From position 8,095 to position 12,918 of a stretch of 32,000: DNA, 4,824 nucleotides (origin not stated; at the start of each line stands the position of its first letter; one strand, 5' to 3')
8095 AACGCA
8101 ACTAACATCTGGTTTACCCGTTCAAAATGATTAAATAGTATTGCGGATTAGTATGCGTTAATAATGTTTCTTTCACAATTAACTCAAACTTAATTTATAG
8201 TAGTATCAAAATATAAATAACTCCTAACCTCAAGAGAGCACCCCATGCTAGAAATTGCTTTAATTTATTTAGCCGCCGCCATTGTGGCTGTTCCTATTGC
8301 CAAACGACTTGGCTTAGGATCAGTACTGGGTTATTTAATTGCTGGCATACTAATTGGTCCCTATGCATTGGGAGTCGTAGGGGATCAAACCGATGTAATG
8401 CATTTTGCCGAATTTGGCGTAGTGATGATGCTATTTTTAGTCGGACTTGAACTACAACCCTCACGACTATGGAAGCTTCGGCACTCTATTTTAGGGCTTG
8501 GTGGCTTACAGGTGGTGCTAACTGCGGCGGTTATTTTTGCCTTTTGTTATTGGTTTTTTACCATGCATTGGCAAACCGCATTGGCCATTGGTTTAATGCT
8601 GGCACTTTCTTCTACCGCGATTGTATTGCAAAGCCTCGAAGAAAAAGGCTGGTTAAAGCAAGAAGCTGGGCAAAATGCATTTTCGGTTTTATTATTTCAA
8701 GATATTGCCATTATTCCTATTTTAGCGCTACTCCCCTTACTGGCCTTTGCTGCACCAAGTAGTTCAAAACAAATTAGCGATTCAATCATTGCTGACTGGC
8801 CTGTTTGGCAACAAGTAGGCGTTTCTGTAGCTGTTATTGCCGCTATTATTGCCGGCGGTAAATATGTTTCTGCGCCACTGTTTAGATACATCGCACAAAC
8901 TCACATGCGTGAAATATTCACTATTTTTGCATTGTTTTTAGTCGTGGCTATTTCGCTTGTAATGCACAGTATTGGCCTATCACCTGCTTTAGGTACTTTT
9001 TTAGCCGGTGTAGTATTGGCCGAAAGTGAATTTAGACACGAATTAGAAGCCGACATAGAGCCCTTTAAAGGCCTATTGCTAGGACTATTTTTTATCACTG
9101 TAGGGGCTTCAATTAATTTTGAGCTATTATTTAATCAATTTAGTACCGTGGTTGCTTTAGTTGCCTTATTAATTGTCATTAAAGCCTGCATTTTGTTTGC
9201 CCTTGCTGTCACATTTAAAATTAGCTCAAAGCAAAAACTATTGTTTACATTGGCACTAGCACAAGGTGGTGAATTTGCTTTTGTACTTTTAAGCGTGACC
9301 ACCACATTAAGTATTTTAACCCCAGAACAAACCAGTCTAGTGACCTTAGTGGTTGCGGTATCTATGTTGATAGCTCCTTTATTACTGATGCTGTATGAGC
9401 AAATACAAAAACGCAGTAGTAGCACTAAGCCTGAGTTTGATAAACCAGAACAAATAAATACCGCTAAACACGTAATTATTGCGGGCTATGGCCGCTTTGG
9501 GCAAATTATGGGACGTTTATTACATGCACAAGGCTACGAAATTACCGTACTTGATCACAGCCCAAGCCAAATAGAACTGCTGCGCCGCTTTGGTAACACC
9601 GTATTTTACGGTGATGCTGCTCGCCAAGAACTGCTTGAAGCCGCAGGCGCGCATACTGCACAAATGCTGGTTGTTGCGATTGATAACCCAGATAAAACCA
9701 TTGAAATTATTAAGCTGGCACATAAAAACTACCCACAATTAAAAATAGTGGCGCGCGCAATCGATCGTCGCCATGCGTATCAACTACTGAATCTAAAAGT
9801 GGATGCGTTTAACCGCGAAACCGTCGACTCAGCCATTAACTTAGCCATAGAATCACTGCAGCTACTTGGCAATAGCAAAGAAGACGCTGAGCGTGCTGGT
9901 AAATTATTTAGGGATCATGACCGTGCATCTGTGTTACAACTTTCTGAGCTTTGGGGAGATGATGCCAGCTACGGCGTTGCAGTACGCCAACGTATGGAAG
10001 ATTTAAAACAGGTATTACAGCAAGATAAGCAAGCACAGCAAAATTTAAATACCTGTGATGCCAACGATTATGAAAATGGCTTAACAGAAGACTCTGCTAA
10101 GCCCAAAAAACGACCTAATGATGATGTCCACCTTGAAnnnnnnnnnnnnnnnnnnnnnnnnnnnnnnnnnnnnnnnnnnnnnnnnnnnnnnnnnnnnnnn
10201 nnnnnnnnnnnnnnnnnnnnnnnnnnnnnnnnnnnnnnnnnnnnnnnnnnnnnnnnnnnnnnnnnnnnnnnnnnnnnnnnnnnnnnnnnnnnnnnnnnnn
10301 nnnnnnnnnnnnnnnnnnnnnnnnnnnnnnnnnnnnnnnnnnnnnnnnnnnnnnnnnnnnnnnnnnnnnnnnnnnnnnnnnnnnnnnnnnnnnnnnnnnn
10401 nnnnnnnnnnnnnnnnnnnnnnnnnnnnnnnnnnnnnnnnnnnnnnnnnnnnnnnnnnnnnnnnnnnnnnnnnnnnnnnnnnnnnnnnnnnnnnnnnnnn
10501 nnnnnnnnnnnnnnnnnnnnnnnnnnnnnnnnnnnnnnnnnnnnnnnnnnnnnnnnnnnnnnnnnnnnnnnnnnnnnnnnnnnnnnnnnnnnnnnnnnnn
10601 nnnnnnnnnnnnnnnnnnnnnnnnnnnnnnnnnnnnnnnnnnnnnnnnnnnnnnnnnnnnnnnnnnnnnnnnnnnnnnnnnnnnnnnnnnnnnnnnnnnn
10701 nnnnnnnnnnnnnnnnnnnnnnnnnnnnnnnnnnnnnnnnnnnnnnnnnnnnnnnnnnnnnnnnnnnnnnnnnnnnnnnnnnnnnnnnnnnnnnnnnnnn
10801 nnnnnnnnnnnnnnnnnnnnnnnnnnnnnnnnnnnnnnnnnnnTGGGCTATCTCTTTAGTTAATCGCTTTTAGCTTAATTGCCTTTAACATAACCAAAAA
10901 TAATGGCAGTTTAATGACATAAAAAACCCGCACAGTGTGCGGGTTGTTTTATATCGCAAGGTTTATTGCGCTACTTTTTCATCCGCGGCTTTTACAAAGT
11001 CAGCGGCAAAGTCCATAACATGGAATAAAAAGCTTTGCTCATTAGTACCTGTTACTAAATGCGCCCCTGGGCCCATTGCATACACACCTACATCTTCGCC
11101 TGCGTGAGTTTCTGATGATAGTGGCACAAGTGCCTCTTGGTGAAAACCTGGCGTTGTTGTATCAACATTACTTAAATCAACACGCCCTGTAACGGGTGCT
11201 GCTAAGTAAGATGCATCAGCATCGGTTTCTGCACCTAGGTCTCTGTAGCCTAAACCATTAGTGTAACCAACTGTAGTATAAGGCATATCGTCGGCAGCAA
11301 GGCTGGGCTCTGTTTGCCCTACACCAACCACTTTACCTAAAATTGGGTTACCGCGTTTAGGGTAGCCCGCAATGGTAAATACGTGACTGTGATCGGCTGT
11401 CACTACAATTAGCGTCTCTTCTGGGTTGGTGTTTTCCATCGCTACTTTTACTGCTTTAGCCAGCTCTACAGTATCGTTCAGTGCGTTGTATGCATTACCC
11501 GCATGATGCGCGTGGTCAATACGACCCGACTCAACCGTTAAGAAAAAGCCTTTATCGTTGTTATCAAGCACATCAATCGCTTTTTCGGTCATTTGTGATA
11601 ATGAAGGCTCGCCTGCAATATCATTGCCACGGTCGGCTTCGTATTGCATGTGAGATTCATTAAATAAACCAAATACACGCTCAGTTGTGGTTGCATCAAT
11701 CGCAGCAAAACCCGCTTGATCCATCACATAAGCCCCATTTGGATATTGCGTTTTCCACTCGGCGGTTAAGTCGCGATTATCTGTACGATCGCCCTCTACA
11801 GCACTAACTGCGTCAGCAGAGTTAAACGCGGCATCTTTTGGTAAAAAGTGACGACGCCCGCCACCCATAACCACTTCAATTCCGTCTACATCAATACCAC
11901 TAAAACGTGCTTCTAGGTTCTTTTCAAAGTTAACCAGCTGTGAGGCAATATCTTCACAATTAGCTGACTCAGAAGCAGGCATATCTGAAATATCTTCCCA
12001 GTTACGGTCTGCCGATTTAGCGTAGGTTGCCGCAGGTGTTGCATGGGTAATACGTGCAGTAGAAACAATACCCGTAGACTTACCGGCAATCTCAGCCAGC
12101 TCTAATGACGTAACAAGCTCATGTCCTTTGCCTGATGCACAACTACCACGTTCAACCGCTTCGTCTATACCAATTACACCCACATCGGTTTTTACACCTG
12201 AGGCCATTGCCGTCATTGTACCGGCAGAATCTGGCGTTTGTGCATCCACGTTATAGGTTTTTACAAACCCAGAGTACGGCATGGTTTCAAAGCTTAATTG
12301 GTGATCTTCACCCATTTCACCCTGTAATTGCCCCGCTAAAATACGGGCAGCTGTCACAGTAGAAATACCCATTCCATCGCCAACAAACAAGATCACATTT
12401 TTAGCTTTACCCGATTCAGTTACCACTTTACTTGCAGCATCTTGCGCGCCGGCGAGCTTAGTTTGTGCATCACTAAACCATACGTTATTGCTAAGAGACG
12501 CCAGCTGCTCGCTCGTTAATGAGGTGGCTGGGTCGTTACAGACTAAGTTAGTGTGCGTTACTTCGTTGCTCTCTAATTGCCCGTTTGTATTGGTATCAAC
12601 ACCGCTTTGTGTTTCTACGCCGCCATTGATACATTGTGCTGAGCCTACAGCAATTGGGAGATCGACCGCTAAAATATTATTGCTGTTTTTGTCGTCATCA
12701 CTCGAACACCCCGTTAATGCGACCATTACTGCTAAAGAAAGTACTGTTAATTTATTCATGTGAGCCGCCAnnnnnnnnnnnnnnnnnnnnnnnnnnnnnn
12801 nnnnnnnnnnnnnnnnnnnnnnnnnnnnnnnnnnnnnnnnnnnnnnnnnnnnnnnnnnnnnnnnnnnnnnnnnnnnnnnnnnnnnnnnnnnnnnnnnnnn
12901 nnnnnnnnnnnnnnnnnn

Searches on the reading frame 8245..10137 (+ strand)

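Call 79: search_protein_families(library=pfam, proteins=[window:8245-10137:+], max_evalue=0.00001)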
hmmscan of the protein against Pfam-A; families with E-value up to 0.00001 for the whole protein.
window:8245-10137:+ (631 aa): 2 families
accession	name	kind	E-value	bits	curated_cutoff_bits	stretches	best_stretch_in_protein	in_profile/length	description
PF00999.27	Na_H_Exchanger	-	1.5e-62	212.1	26.2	1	10-380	3-373/375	Sodium/hydrogen exchanger, transmembrane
PF02254.24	TrkA_N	-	2.9e-25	89.3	23.8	1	410-521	1-112/116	TrkA-N domain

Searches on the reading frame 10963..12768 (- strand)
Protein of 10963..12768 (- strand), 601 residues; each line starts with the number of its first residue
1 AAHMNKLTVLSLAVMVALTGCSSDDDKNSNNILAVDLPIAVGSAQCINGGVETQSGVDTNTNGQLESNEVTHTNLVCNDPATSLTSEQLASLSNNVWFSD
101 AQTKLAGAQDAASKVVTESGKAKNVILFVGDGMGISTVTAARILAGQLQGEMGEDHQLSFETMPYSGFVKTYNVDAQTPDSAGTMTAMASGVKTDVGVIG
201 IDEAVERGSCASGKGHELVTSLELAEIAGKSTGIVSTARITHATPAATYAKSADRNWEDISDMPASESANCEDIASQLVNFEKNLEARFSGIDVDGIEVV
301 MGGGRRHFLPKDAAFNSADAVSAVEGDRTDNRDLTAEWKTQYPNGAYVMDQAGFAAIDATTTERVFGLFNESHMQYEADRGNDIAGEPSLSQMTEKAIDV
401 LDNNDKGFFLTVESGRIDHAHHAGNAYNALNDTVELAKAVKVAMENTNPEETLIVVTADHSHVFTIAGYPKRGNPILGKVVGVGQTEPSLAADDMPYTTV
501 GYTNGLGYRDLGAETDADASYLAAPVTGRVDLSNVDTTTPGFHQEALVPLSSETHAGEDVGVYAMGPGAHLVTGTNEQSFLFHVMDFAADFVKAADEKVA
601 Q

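Call 79: search_protein_families(library=pfam, proteins=[window:10963-12768:-], max_evalue=0.00001)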
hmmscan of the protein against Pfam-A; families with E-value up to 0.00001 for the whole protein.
window:10963-12768:- (601 aa): 2 families
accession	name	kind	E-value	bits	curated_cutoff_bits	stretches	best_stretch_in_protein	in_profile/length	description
PF00245.25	Alk_phosphatase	-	6.3e-125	417.9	24.4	1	122-589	1-421/423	Alkaline phosphatase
PF23657.1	DUF7151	-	1.9e-09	37.7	27.2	1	44-77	13-46/46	Domain of unknown function (DUF7151)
